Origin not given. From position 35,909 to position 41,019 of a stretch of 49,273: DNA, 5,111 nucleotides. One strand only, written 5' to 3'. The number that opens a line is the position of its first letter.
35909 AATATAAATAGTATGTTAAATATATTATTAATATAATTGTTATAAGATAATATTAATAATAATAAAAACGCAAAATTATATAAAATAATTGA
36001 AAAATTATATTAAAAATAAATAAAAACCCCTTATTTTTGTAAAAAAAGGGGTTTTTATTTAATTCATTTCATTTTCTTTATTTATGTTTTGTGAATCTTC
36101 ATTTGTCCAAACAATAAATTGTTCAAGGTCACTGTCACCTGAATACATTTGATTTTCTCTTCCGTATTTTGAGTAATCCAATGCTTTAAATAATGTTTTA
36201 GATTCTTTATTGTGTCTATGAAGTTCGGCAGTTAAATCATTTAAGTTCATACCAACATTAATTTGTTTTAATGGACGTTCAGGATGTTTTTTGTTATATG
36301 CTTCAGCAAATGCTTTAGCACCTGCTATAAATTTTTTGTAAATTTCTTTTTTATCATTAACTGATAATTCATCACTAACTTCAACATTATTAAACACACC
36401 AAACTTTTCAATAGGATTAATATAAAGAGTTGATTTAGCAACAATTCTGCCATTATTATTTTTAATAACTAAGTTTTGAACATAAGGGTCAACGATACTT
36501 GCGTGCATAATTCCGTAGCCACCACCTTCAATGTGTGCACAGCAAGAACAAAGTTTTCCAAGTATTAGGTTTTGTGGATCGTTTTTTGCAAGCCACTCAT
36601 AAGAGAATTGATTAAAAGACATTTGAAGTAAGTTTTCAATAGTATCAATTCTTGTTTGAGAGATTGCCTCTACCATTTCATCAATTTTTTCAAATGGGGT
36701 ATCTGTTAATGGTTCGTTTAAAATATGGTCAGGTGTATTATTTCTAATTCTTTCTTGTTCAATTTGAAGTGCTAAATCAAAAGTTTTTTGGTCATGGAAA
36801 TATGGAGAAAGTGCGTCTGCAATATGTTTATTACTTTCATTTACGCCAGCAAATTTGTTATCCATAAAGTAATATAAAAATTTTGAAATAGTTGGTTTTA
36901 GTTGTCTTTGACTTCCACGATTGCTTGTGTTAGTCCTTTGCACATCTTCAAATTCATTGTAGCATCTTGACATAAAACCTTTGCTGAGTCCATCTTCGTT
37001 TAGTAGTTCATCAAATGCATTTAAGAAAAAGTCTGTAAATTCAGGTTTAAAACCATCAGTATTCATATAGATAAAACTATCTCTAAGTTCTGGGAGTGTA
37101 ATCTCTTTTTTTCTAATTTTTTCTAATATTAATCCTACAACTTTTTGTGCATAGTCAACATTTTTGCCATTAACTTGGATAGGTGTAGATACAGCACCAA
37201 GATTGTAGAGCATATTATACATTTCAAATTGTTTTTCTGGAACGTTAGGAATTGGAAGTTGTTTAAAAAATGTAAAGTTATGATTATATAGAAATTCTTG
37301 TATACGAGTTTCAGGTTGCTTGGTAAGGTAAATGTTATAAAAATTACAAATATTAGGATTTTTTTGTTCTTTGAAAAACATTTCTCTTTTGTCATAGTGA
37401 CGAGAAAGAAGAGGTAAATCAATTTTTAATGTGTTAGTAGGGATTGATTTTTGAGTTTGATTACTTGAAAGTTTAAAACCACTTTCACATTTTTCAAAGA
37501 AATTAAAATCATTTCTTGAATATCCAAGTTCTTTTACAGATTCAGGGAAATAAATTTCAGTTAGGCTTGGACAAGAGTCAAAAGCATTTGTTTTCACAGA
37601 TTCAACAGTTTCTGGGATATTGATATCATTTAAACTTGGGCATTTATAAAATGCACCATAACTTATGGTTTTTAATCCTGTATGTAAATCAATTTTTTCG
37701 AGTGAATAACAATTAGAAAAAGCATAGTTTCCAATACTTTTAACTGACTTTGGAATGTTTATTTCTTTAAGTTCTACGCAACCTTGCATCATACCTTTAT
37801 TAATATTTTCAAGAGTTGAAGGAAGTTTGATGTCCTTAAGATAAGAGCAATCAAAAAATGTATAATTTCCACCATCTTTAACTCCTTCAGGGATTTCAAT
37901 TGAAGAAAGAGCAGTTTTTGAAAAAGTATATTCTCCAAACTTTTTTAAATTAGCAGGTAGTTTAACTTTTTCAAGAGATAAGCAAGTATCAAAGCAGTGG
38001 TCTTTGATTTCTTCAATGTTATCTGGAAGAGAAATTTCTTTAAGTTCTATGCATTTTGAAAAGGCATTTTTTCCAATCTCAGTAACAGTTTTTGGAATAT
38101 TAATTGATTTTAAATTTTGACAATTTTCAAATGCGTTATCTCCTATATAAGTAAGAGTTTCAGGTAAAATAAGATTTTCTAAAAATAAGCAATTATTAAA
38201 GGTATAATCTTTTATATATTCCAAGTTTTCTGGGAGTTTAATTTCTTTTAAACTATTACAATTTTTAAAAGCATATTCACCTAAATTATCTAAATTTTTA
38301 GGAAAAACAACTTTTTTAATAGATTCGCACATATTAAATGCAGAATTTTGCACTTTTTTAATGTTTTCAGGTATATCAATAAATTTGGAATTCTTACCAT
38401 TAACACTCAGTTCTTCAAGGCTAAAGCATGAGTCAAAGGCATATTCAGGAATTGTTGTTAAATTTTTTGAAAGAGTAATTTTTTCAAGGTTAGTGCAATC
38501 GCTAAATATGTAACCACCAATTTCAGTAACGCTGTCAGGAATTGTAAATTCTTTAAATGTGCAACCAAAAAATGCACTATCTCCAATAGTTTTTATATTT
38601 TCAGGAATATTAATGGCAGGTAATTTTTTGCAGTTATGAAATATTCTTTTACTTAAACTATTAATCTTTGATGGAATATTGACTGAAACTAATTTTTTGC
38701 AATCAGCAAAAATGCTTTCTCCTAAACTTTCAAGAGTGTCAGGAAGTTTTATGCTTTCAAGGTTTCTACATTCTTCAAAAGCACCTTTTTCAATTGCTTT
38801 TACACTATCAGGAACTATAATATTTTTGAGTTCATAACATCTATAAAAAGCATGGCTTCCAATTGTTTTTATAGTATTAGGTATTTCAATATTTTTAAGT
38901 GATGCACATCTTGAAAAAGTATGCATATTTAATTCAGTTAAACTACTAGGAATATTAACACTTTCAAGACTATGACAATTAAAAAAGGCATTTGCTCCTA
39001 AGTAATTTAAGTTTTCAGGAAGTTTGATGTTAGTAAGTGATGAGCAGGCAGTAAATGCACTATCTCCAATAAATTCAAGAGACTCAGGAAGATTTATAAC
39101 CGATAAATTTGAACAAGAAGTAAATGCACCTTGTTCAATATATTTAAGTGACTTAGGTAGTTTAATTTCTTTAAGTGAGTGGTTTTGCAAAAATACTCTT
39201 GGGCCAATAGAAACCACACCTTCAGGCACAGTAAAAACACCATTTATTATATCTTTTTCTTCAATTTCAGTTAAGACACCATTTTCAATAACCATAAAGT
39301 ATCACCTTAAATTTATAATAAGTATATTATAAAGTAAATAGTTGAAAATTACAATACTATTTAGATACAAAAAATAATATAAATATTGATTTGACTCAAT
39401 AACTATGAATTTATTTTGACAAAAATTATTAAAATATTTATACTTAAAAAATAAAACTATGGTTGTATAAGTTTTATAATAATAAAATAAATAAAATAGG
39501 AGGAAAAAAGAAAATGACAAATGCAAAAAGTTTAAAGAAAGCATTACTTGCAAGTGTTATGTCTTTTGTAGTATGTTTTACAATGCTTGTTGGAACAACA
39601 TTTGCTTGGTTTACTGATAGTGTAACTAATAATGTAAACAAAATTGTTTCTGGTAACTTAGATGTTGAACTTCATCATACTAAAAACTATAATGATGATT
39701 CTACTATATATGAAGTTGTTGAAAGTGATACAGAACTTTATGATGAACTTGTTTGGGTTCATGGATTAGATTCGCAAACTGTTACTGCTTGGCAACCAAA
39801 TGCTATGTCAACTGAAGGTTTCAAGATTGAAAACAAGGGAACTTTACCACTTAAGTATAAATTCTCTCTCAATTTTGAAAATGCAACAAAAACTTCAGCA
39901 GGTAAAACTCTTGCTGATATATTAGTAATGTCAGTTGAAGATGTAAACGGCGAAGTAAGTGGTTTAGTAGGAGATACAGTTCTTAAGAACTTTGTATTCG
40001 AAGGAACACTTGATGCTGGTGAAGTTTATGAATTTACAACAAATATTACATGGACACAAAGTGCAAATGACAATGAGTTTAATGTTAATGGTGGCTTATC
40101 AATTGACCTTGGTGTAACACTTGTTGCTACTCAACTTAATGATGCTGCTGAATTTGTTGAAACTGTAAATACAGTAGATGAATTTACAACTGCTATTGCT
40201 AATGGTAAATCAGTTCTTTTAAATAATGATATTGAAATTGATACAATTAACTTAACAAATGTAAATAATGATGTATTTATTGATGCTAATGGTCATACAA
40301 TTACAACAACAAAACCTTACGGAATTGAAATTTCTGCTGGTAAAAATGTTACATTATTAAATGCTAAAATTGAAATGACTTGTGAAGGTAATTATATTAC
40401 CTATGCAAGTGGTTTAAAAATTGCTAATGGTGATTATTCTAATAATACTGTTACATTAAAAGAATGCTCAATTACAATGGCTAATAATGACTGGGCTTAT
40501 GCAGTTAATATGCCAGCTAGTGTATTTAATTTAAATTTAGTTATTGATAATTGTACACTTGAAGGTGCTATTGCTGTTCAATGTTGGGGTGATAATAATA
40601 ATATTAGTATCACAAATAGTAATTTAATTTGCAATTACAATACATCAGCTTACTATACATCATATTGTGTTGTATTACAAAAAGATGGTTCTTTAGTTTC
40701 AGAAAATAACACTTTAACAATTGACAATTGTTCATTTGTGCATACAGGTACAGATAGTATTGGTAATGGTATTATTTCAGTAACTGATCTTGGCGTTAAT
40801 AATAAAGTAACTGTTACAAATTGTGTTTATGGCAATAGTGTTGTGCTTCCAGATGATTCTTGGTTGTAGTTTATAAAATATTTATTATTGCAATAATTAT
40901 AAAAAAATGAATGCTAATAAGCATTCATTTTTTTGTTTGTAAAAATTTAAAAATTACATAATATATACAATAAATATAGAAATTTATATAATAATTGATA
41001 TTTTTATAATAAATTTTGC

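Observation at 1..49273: Eleven co-oriented paralogs of an 'LRR array + unknown conserved C-terminal domain' family occupy about 65% of the window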

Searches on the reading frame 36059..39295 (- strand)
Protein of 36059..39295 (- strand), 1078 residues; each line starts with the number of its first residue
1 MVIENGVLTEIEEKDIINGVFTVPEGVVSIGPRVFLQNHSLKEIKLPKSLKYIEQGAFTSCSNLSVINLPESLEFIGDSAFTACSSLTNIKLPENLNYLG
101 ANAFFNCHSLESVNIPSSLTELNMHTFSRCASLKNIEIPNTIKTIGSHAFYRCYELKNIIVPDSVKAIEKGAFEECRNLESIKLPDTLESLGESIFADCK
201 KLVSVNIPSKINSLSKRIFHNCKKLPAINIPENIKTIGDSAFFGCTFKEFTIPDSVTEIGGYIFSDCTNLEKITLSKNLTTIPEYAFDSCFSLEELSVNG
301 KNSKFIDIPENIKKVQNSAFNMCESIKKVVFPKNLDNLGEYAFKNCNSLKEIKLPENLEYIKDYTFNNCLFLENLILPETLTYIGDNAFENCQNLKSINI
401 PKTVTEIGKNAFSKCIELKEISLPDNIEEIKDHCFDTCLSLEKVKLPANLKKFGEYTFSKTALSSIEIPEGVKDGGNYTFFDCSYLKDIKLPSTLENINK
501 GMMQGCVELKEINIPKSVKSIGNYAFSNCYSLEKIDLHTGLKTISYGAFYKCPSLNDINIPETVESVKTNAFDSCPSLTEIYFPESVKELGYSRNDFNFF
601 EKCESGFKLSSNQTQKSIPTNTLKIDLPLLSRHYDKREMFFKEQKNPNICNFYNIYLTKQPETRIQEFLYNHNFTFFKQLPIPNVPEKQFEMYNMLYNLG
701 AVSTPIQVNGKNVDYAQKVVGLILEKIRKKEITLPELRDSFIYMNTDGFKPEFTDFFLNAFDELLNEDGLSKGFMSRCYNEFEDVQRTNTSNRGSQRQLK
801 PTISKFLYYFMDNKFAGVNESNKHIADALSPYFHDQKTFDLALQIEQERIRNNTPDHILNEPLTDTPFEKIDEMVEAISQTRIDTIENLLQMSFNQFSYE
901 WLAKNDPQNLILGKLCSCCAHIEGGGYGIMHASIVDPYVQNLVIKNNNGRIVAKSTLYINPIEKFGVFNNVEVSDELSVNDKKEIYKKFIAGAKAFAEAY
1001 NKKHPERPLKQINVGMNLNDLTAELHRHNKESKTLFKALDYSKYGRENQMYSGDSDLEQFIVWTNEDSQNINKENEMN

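Call 4: search_protein_families(library=pfam, proteins=[window:36059-39295:-], max_evalue=0.01)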
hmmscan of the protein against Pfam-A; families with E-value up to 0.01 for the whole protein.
window:36059-39295:- (1078 aa): 4 families
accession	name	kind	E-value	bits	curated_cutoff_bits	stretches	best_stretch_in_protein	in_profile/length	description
PF13306.12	LRR_5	-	3.3e-185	606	27.7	6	405-532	1-126/127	BspA type Leucine rich repeat region (6 copies)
PF13855.12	LRR_8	-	1.3e-40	137.4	27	2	256-300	13-58/61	Leucine rich repeat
PF23952.1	LRR_EndoS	-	2.6e-12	47.4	27.9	0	493-560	42-113/116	Endo-beta-N-acetylglucosaminidase EndoS LRR domain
PF24164.1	TMP_N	-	5.3e-05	24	27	0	298-336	39-77/82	Tape measure protein N-terminal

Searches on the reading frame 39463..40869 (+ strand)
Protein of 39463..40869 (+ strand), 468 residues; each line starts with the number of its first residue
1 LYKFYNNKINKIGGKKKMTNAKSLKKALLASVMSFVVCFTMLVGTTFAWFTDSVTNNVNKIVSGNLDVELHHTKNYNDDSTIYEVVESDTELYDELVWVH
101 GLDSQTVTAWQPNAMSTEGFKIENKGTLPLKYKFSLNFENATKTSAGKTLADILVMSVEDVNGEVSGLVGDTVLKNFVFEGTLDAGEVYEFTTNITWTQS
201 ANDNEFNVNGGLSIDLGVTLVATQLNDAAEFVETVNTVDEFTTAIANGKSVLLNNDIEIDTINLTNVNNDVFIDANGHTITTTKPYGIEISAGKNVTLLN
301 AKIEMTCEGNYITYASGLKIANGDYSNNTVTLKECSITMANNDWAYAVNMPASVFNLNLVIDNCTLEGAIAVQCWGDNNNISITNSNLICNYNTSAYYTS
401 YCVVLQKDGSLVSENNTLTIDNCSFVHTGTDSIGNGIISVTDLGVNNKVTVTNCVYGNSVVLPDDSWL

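Call 30: search_protein_families(library=pfam, proteins=[window:39463-40869:+], max_evalue=0.001)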
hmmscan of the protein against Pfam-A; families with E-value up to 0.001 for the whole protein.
window:39463-40869:+ (468 aa): 1 family
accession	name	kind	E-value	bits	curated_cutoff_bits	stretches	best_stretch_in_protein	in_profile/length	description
PF12389.13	Peptidase_M73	-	1e-07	32.4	22.5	1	23-73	1-50/196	Camelysin metallo-endopeptidase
